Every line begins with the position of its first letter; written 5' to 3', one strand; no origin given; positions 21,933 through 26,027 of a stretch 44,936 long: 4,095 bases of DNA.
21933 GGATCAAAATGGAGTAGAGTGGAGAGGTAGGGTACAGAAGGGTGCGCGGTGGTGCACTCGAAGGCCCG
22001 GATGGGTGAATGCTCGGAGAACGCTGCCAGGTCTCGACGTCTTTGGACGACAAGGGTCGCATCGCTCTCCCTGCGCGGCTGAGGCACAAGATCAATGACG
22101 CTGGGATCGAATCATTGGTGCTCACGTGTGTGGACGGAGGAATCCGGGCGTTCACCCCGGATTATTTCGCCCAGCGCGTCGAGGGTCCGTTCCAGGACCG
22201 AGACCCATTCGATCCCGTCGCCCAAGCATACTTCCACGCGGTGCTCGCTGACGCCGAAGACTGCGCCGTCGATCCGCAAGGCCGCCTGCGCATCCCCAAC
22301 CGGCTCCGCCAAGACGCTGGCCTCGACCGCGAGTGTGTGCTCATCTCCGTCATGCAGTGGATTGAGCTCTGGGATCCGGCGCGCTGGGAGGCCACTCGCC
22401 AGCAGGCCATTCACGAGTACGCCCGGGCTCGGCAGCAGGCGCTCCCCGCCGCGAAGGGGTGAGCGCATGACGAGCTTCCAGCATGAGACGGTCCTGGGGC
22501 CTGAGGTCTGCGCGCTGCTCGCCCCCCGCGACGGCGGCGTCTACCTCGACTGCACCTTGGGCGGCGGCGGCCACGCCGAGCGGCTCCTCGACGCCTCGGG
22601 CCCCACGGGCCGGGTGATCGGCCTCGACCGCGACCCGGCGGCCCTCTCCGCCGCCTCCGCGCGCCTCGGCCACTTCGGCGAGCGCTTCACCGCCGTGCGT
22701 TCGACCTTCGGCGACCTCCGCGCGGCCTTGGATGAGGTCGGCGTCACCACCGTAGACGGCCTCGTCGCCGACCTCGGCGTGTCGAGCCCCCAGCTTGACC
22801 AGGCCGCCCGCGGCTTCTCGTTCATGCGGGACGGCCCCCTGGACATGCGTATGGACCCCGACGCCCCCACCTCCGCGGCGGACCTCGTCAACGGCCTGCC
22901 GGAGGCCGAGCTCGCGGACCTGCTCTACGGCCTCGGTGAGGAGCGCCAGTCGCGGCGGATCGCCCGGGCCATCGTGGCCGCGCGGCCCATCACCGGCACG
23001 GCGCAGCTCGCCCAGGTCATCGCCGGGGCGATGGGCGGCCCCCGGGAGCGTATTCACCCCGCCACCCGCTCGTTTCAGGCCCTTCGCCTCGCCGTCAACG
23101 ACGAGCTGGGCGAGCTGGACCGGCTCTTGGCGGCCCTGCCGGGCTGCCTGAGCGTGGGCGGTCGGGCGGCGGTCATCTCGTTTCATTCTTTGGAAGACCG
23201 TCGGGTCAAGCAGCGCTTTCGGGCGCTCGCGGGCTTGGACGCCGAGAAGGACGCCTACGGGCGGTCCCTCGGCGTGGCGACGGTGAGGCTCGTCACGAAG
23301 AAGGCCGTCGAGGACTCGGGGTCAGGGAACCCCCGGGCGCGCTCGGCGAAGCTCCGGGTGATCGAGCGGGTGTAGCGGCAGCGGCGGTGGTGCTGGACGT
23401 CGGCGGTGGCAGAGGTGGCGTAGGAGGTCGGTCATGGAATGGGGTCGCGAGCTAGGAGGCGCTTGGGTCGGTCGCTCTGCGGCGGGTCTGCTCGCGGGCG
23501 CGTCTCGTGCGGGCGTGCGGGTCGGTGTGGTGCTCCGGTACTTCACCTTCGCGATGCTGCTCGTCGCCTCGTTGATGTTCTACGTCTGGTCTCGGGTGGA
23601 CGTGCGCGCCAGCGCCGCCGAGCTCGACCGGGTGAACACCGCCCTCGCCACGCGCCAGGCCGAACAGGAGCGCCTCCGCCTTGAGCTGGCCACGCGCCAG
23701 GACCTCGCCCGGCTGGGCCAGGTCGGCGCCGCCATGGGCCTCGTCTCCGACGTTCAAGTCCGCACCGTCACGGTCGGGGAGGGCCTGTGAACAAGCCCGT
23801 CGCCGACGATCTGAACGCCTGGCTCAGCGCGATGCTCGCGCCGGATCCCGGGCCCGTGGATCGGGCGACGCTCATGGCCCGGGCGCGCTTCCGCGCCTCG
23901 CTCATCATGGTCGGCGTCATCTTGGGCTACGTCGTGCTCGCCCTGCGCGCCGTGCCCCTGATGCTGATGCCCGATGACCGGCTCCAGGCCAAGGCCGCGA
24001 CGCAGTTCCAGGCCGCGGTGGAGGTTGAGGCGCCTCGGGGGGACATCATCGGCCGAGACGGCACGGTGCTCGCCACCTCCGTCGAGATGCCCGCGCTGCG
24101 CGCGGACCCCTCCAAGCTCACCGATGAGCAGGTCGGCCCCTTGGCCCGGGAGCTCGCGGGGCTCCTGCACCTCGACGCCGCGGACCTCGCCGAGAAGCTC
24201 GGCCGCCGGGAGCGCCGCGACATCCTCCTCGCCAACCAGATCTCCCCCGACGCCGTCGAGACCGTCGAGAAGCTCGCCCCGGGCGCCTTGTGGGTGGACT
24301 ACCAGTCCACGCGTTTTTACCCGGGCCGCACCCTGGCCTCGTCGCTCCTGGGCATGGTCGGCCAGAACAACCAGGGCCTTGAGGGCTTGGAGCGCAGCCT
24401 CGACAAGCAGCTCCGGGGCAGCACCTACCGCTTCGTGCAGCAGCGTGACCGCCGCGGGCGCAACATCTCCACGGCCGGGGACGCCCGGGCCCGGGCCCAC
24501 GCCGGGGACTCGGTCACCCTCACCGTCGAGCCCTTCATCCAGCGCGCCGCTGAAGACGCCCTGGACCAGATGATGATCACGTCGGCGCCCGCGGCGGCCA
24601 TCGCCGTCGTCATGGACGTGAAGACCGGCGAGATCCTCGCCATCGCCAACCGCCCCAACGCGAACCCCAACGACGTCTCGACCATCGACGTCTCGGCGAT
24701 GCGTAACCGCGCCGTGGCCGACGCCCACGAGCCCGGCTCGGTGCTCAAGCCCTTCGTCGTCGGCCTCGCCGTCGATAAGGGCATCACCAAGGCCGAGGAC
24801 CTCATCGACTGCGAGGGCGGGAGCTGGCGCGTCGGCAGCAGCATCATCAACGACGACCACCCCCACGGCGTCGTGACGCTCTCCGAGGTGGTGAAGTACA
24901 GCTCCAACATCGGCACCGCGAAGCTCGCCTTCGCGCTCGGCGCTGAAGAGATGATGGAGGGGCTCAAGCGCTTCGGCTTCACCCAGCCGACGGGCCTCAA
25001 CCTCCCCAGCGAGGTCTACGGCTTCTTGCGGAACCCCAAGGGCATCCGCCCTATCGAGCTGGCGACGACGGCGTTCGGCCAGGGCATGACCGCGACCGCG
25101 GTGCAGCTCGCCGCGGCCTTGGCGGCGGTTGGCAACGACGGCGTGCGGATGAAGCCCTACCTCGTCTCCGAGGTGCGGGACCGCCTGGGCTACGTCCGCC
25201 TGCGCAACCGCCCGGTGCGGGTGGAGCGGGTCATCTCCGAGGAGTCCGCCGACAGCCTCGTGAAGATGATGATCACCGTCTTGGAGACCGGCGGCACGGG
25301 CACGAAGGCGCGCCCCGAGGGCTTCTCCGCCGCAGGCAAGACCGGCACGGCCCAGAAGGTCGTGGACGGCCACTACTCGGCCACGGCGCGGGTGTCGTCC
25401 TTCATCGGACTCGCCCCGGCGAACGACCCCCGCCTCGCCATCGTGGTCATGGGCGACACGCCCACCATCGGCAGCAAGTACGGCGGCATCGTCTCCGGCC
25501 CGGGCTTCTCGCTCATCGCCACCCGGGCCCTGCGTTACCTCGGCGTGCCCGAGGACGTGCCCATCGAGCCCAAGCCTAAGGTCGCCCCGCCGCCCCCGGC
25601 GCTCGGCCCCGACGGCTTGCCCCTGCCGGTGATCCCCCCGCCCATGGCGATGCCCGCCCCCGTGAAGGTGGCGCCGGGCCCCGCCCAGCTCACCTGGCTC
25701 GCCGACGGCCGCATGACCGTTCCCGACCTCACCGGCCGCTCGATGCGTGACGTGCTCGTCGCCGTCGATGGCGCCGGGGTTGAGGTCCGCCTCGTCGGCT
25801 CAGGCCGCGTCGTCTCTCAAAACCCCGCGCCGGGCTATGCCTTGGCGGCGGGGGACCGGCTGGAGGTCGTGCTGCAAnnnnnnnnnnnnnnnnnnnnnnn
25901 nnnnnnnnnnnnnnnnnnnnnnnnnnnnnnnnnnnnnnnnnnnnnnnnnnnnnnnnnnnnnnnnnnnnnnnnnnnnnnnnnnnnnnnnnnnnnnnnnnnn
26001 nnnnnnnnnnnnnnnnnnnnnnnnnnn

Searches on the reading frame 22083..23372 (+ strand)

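Call 47: search_protein_families(library=pfam, proteins=[window:22083-23372:+], max_evalue=0.0001)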
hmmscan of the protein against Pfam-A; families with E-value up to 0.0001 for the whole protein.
window:22083-23372:+ (430 aa): 1 family
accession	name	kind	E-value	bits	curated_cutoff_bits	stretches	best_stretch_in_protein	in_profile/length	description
PF01795.25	Methyltransf_5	-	1.8e-95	320.4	27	1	132-429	2-308/309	MraW methylase family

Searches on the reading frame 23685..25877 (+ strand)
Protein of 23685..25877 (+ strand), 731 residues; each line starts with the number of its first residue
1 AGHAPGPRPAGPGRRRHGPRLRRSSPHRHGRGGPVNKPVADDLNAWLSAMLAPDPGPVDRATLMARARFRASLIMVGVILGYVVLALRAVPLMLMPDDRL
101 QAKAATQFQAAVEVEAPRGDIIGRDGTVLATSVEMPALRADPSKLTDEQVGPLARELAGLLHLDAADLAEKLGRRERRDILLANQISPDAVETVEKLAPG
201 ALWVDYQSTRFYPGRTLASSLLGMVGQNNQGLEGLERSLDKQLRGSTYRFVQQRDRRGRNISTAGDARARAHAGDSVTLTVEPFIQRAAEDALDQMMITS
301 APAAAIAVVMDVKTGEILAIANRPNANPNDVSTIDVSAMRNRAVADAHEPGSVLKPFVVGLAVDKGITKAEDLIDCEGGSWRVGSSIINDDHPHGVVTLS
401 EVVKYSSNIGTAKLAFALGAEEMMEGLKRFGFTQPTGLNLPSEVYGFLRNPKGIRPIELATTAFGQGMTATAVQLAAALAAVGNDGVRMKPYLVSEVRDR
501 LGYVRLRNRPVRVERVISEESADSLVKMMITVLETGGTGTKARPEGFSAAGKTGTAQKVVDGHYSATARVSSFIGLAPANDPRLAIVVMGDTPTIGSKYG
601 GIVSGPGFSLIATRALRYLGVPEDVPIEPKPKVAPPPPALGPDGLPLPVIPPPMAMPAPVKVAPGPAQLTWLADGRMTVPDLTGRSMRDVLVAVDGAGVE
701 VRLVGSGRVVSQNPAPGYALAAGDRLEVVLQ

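Call 47: search_protein_families(library=pfam, proteins=[window:23685-25877:+], max_evalue=0.0001)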
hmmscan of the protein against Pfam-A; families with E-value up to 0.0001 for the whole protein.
window:23685-25877:+ (731 aa): 3 families
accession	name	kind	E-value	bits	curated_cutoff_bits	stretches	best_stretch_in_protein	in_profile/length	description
PF00905.27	Transpeptidase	-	5.3e-73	246.3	22.1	1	306-608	2-294/299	Penicillin binding protein transpeptidase domain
PF03717.20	PBP_dimer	-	2.7e-18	67.5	24.4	1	114-263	2-178/180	Penicillin-binding Protein dimerisation domain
PF03793.24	PASTA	-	8.6e-10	38.9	23.2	1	678-730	2-62/64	PASTA domain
